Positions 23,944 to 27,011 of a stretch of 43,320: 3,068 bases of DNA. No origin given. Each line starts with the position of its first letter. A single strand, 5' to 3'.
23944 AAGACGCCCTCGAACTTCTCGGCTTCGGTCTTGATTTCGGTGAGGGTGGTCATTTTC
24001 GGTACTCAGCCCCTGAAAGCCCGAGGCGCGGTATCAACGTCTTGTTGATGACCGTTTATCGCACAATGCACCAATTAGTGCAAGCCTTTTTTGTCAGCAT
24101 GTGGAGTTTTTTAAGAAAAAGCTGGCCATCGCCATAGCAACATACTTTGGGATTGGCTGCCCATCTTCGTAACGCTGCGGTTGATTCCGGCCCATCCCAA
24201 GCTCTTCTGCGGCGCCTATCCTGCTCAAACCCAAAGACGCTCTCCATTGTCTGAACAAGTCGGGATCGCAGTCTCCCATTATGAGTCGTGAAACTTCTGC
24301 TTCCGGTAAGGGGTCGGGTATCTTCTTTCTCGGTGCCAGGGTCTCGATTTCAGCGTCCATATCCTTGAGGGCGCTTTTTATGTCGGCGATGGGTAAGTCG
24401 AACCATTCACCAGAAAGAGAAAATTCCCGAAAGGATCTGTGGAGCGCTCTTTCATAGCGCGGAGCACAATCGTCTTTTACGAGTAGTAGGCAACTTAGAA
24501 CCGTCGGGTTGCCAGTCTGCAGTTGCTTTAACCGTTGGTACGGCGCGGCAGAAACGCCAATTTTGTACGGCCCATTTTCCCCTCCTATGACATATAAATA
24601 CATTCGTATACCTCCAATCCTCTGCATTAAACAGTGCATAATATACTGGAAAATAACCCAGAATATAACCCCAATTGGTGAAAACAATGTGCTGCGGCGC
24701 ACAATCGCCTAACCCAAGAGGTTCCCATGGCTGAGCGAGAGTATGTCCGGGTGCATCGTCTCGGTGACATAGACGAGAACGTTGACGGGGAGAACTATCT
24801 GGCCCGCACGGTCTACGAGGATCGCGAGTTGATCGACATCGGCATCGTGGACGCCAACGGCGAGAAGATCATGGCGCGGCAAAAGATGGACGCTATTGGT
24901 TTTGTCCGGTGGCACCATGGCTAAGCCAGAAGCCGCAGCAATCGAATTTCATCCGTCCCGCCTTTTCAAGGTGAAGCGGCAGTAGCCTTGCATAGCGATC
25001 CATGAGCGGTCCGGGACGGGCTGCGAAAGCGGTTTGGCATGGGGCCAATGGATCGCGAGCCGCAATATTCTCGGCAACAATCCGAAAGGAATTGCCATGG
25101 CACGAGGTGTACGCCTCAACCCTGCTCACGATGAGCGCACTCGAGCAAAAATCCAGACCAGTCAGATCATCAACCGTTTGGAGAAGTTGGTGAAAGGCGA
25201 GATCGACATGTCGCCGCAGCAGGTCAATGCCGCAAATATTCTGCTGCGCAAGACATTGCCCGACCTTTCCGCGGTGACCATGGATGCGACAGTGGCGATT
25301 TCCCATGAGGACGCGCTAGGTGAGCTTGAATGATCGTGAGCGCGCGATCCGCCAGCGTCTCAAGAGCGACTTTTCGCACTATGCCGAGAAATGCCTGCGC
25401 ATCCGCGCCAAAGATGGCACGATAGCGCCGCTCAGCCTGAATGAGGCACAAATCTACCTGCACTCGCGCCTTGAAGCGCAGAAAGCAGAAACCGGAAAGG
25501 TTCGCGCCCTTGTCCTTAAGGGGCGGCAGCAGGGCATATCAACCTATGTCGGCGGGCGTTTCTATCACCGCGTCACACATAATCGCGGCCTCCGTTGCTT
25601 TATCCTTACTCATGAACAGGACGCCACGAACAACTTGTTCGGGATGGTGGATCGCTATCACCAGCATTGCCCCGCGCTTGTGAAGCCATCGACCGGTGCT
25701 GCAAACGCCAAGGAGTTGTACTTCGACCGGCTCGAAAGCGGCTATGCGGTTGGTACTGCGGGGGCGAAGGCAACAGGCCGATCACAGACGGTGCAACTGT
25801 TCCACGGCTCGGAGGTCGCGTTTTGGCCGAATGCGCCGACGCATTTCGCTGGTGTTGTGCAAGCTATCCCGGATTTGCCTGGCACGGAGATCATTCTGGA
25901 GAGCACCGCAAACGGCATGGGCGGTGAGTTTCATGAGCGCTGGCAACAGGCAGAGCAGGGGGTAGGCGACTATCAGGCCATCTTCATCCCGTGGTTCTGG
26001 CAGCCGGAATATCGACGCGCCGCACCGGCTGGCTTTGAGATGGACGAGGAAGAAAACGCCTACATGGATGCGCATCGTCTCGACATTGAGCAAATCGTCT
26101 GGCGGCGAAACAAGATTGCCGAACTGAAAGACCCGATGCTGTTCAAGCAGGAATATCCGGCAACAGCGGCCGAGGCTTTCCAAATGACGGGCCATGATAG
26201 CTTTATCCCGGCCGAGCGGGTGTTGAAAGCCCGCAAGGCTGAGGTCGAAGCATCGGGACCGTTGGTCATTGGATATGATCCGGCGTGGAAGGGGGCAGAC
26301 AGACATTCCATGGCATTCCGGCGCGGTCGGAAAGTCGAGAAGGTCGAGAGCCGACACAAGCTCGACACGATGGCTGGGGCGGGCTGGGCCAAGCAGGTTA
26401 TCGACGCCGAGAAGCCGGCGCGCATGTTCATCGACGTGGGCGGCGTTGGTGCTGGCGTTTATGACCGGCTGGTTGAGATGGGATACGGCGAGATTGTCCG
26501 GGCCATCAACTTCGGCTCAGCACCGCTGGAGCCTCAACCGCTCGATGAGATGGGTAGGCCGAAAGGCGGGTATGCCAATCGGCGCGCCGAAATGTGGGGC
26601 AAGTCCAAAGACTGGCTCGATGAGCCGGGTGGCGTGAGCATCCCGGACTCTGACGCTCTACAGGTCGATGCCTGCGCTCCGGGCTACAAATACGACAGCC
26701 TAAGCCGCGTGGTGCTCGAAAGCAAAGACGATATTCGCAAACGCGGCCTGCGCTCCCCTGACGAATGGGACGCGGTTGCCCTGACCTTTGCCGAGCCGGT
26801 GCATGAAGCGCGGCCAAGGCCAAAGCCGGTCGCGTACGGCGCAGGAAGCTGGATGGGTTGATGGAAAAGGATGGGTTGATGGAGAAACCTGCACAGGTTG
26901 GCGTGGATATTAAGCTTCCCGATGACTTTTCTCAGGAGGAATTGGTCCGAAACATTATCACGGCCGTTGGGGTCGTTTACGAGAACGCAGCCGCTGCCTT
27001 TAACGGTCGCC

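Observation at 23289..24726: Counter-oriented AT-rich four-gene cassette: T5orf172 nuclease-HTH fusion plus a paralogous stand-alone HTH and two unknown proteins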

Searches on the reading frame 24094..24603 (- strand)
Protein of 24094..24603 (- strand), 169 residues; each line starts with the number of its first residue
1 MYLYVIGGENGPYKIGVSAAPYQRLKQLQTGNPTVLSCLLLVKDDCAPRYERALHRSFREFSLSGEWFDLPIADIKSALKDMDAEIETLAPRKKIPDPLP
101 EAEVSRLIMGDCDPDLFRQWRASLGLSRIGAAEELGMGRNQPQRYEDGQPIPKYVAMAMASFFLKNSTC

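Call 3: search_protein_families(library=pfam, proteins=[window:24094-24603:-], max_evalue=1)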
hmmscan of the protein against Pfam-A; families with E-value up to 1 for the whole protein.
window:24094-24603:- (169 aa): 5 families
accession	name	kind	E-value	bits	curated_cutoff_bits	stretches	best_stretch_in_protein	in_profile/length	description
PF13455.12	MUG113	-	1.2e-12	48.6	22.3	1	13-81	1-72/73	Meiotically up-regulated gene 113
PF10544.15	T5orf172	-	6.1e-08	33.5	20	1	2-82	2-100/101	T5orf172 domain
PF13560.12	HTH_31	-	0.00012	22.8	27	1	116-154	5-44/64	Helix-turn-helix domain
PF15731.11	MqsA_antitoxin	-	0.03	14.9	30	1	111-157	67-114/131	Antitoxin component of bacterial toxin-antitoxin system, MqsA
PF01381.28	HTH_3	-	0.068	13.7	23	1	118-152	2-36/55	Helix-turn-helix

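Call 4: search_protein_families(library=padloc, proteins=[window:24094-24603:-], max_evalue=1)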
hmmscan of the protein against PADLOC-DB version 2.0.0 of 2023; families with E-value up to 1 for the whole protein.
window:24094-24603:- (169 aa): 1 family
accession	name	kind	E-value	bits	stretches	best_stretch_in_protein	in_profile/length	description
PDLC05041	PDC-S57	-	1.2e-05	23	1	13-93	20-104/212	-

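Call 5: search_protein_families(library=phrogs, proteins=[window:24094-24603:-], max_evalue=0.1)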
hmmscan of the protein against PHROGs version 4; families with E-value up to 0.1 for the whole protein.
window:24094-24603:- (169 aa): 9 families
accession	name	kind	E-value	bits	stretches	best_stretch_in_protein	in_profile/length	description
phrog_8130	-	unknown function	3.7e-17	63.5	1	1-87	181-267/434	-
phrog_4284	-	unknown function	6.1e-10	40.1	1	2-82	86-164/171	-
phrog_5032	-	unknown function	3e-07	31.3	1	3-85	80-163/178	-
phrog_6962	-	unknown function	1.5e-05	26.2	1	118-159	7-47/73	-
phrog_681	-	DNA, RNA and nucleotide metabolism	0.0002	21.1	1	2-69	441-523/576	endonuclease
phrog_2876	-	unknown function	0.00086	19.8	1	2-60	8-67/269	-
phrog_18411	-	DNA, RNA and nucleotide metabolism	0.003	18.2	1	2-83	6-88/236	homing endonuclease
phrog_955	-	DNA, RNA and nucleotide metabolism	0.033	14.9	1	116-149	28-61/142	HTH DNA binding protein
phrog_14076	-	transcription regulation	0.046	15.3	1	112-161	13-66/86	transcriptional regulator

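Call 9: find_encoding_contigs(protein=window:24094-24603:-, flank=10000, max_places=10)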
Protein window:24094-24603:- (169 aa): 1 contig read that carries it; 1 place shown.
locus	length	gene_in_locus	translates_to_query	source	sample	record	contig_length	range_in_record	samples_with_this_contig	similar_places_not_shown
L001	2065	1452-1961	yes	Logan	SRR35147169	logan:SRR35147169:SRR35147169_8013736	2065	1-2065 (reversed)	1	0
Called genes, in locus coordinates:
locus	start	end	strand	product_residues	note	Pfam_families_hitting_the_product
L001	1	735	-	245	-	?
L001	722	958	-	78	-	-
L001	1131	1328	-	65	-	-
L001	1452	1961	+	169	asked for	PF10544:T5orf172, PF13455:MUG113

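Call 11: find_homologous_proteins(query=window:24094-24603:-)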
Query window:24094-24603:- (169 aa): 4 proteins with E <= 0.001 among 105 candidates.
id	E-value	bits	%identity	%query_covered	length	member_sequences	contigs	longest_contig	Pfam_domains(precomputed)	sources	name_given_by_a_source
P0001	2.9e-68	247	65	99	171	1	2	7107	PF10544.16,PF13455.13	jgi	jgi:hypothetical protein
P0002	1.1e-50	190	56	99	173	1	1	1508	PF10544.16,PF13455.13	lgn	-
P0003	1.2e-9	56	46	43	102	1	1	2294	PF10544.16,PF13455.13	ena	-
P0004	9.2e-9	53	38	57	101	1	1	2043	PF10544.16,PF13455.13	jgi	jgi:hypothetical protein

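Call 13: find_encoding_contigs(protein=P0001, flank=10000, max_places=4)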
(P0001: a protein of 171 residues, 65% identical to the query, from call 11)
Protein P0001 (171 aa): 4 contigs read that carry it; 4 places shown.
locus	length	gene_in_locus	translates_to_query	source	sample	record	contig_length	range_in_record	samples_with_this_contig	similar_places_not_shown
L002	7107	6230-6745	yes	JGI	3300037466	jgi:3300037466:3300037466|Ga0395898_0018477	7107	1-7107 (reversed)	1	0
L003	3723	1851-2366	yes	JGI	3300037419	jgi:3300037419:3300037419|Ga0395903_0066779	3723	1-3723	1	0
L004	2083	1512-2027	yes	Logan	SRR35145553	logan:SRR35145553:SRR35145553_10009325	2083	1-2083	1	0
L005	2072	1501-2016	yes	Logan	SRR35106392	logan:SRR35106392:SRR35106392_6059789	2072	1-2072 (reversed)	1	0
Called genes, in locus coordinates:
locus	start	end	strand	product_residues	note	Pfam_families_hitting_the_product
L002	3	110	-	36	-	?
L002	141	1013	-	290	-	-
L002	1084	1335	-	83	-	-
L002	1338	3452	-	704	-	PF16510:P22_portal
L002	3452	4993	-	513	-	-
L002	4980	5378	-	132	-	-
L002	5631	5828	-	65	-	-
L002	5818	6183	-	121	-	-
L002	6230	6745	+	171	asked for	PF10544:T5orf172 (weak), PF13455:MUG113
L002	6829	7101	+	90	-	-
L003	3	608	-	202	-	?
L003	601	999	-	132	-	-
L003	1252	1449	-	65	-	-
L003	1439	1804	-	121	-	-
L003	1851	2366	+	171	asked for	PF10544:T5orf172 (weak), PF13455:MUG113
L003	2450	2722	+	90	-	-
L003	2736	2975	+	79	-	-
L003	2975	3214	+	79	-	-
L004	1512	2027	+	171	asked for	PF10544:T5orf172 (weak), PF13455:MUG113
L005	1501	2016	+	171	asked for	PF10544:T5orf172 (weak), PF13455:MUG113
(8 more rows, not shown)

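Call 71: find_encoding_contigs(protein=P0002, flank=3000, max_places=3)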
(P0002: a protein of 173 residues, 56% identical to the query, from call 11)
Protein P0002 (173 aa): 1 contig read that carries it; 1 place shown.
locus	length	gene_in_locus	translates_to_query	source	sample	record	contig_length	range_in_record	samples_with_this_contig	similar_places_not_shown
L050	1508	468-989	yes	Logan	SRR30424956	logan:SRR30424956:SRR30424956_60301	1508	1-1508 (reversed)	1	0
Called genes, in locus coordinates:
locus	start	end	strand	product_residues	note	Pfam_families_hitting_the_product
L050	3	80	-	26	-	?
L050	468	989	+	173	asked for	PF10544:T5orf172, PF13455:MUG113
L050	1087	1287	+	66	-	-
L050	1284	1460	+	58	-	PF13560:HTH_31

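Call 86: search_protein_representatives(protein=window:24094-24603:-)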
Query: 169 residues. Proteins with E-value up to 0.001 (for the whole library): 7515; up to 1e-10: 27; up to 1e-30: 3. The best 150 are listed.
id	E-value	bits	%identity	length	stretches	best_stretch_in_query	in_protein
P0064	1.6e-51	190.8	100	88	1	82-169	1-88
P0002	3.6e-51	189.7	56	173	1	1-167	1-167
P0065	3.5e-32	127.9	43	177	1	2-163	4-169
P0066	2.0e-16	76.6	38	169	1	2-161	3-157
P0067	6.7e-16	74.9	48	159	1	3-81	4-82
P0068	7.0e-16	74.8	54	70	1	1-69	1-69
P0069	2.3e-14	69.9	35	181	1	1-161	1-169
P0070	5.9e-13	65.3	35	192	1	1-159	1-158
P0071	1.9e-12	63.7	44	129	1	2-89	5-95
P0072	2.7e-12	63.2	42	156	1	3-80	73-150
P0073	3.9e-12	62.6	47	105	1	2-71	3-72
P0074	4.1e-12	62.6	48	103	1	2-76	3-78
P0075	6.4e-12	61.9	42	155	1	2-162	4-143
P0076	8.6e-12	61.5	45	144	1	3-80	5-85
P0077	1.0e-11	61.3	41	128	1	1-93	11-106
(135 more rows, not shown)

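Call 91: find_related_loci(query=A8, collection=viral_contigs, flank=3000)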
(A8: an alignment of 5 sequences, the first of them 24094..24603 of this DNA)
Query A8 (169 aa) in viral_contigs; peptide patterns used: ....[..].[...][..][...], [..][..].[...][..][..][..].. (x = any residue, [..] = any of these).
104 stretches matched a pattern; 58 encode a relative of the query (tblastn E <= 1e-3); 58 distinct loci.
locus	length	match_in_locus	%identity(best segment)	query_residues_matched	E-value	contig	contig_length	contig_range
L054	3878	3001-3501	65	1-167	2e-74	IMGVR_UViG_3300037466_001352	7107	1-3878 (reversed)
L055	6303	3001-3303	41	2-94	5e-18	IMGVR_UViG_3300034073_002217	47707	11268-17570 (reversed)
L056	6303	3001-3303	41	2-94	5e-18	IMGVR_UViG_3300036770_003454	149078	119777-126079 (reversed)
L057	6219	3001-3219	47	2-72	4e-18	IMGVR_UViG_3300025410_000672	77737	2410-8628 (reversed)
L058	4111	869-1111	41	2-80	2e-17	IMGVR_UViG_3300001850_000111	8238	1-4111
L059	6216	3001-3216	49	3-73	2e-16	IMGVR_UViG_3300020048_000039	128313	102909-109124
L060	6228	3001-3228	43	2-75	4e-16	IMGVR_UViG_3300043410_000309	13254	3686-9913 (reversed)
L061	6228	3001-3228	43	2-75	4e-16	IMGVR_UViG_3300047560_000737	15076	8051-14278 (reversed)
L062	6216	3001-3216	47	2-72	4e-16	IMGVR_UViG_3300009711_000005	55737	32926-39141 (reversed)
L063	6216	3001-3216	47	2-72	4e-16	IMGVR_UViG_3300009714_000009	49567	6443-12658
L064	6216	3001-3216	47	2-72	4e-16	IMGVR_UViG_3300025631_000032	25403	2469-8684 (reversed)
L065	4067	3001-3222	45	86-162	6e-16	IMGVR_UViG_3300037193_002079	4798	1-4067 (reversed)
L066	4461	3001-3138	65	117-162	8e-16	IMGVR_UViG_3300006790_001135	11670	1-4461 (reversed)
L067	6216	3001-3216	44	2-72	1e-15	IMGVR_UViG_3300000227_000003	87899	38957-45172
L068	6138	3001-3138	63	117-162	1e-15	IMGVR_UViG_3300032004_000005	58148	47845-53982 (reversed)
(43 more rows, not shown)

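Call 110: search_solved_structures(query=A7, max_evalue=10, show_alignments=1)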
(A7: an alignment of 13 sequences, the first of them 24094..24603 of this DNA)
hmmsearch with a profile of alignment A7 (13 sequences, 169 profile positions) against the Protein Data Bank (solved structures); distinct sequences matched with E-value up to 10: 75 (the best 60 are shown).
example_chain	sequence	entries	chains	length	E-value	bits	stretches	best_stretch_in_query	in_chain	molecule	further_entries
2auw_A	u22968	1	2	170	1.8e-08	37.6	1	99-159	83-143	hypothetical protein NE0471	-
8tac_A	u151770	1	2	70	4.5e-06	29.8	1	103-148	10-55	DBP48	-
8w35_A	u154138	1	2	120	7.8e-06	29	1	104-159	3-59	Anti-CRISPR associated (Aca) protein, Aca2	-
7vjo_B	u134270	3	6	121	1.2e-05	28.4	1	104-159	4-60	anti-CRISPR-associated protein Aca2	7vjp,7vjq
7b5j_A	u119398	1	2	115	5.4e-05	26.2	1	109-159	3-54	Anti-CRISPR associated (Aca) protein, Aca2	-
3fmy_A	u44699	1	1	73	6.7e-05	25.9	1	106-152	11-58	HTH-type transcriptional regulator MQSA (ygiT/b3021)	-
2p5t_A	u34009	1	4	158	7.1e-05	25.9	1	110-148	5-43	Putative transcriptional regulator PezA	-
2kz8_A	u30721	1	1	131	0.00011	25.3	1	103-152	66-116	Uncharacterized HTH-type transcriptional regulator ygiT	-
3gn5_A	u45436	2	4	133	0.00011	25.2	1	103-152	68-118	HTH-type transcriptional regulator MQSA (YGIT/b3021) | Uncharacterized HTH-type transcriptional regulator ygiT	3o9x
9tv9_A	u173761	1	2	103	0.00026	24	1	92-155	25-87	Antitoxin HigA-2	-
2k9q_A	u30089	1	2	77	0.00062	22.8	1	110-153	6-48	uncharacterized protein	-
28tn_A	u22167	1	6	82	0.00063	22.8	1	109-151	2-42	lambda repressor-like protein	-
7xi5_A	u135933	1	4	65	0.0011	22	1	105-145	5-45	Transcriptional regulator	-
7ezy_A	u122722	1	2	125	0.0011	22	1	110-159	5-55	anti-CRISPR-associated Aca2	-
1r63_A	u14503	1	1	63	0.0015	21.6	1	111-152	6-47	REPRESSOR PROTEIN FROM BACTERIOPHAGE 434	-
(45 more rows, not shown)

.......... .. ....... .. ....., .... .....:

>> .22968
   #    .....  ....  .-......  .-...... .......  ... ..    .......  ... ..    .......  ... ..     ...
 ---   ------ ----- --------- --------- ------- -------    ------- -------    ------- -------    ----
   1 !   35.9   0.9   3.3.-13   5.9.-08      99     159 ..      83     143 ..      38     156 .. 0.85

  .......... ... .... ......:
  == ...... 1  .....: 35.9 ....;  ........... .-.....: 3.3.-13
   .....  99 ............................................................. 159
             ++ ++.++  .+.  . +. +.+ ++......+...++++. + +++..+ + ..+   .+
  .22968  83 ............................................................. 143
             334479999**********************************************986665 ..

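Call 113: search_protein_families(library=ncbifam, proteins=[window:24094-24603:-], max_evalue=0.01)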
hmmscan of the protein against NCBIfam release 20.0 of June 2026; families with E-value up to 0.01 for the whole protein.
window:24094-24603:- (169 aa): 2 families
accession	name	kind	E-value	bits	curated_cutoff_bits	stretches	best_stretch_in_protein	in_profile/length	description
TIGR03830.1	CxxCG_CxxCG_HTH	subfamily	0.00016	21.5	61.8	1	106-153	59-106/127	type II TA system antitoxin MqsA family protein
NF041951.1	phage_RstR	subfamily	0.0082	16.4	80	0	117-157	7-47/108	RstR family transcriptional repressor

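Call 122: find_encoding_contigs(protein=P0065, flank=4000, max_places=4)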
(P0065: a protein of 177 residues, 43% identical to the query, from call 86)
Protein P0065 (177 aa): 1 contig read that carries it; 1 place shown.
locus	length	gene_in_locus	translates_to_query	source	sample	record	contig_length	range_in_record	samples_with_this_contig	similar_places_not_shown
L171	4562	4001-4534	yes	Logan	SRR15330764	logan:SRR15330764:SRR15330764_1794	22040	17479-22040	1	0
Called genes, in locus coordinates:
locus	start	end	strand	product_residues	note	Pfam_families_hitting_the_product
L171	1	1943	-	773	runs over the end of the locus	PF23899:SU10_portal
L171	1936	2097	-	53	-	-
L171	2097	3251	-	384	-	-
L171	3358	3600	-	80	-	-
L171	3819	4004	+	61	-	-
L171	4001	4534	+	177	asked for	PF10544:T5orf172 (weak), PF13455:MUG113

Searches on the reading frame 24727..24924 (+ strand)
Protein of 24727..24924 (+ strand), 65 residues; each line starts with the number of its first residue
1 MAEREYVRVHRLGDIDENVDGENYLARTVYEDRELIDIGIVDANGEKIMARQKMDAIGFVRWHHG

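Call 3: search_protein_families(library=pfam, proteins=[window:24727-24924:+], max_evalue=1)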
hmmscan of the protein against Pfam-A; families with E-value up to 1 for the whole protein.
window:24727-24924:+ (65 aa): 0 families

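Call 5: search_protein_families(library=phrogs, proteins=[window:24727-24924:+], max_evalue=0.1)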
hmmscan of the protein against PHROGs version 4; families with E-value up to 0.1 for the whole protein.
window:24727-24924:+ (65 aa): 1 family
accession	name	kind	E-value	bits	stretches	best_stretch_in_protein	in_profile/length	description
phrog_23102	-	unknown function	2.5e-05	25.1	1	19-61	19-59/63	-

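Call 113: search_protein_families(library=ncbifam, proteins=[window:24727-24924:+], max_evalue=0.01)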
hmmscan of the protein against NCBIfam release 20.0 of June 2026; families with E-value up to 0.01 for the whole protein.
window:24727-24924:+ (65 aa): 0 families

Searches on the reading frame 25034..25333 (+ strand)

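Call 3: search_protein_families(library=pfam, proteins=[window:25034-25333:+], max_evalue=1)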
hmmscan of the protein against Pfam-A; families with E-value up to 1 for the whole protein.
window:25034-25333:+ (99 aa): 0 families

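Call 5: search_protein_families(library=phrogs, proteins=[window:25034-25333:+], max_evalue=0.1)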
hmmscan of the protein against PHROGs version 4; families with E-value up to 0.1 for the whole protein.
window:25034-25333:+ (99 aa): 1 family
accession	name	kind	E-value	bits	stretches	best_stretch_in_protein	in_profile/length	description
phrog_15261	-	unknown function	0.0099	17.3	1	31-97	26-92/99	-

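Call 113: search_protein_families(library=ncbifam, proteins=[window:25034-25333:+], max_evalue=0.01)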
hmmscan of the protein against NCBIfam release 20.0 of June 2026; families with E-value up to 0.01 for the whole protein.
window:25034-25333:+ (99 aa): 0 families

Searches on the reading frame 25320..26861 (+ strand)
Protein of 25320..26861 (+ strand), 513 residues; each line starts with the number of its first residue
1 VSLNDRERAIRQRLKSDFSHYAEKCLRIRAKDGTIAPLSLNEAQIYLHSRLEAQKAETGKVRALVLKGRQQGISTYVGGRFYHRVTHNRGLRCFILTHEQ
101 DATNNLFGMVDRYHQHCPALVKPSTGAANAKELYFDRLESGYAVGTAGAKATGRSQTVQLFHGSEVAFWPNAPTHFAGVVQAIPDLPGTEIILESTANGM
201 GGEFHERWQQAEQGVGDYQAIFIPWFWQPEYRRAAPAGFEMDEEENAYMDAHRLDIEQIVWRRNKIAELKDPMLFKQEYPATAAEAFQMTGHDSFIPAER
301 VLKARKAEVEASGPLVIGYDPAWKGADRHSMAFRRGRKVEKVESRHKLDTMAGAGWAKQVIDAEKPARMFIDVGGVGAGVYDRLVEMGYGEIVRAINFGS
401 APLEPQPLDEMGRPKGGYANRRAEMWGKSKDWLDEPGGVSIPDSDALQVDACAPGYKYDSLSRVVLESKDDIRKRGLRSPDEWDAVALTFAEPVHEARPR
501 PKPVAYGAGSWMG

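Call 3: search_protein_families(library=pfam, proteins=[window:25320-26861:+], max_evalue=1)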
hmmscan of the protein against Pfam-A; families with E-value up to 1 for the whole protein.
window:25320-26861:+ (513 aa): 1 family
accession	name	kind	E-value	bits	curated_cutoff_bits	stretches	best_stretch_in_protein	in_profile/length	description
PF06506.16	PrpR_N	-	0.11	12.6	29.1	1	58-103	105-150/167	Propionate catabolism activator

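Call 113: search_protein_families(library=ncbifam, proteins=[window:25320-26861:+], max_evalue=0.01)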
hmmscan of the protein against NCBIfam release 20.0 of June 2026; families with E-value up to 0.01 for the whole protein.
window:25320-26861:+ (513 aa): 0 families

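Call 117: find_related_loci(query=window:25320-26861:+, collection=viral_contigs, flank=5000)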
Query window:25320-26861:+ (513 aa) in viral_contigs; peptide patterns used: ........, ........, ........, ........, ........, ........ (x = any residue, [..] = any of these).
69 stretches matched a pattern; 61 encode a relative of the query (tblastn E <= 1e-3); 60 distinct loci.
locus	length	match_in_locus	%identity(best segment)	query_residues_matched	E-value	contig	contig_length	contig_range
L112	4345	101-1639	94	1-513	0e+0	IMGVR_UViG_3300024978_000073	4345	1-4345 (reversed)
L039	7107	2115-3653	94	1-513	0e+0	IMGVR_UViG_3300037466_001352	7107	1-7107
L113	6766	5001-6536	89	1-512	0e+0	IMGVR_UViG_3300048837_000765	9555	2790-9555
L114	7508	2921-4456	89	1-512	0e+0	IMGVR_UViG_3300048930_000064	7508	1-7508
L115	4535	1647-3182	89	1-512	0e+0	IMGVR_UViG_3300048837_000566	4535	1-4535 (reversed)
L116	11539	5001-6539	89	1-513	0e+0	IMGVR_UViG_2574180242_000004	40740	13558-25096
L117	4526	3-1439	90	20-498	0e+0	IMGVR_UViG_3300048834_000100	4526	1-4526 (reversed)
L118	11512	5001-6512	85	1-504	0e+0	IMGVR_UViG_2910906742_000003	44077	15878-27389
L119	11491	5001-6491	86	2-498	0e+0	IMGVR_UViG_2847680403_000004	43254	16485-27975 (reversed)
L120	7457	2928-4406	83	2-494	0e+0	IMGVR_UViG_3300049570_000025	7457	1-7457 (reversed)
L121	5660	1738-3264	78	2-508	0e+0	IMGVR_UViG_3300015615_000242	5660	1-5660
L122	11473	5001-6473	81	1-494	0e+0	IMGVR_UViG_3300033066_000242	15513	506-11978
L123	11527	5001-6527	77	5-513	0e+0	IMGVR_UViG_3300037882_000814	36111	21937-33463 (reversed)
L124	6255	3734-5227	79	2-497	0e+0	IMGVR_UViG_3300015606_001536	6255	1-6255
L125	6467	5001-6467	80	1-487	0e+0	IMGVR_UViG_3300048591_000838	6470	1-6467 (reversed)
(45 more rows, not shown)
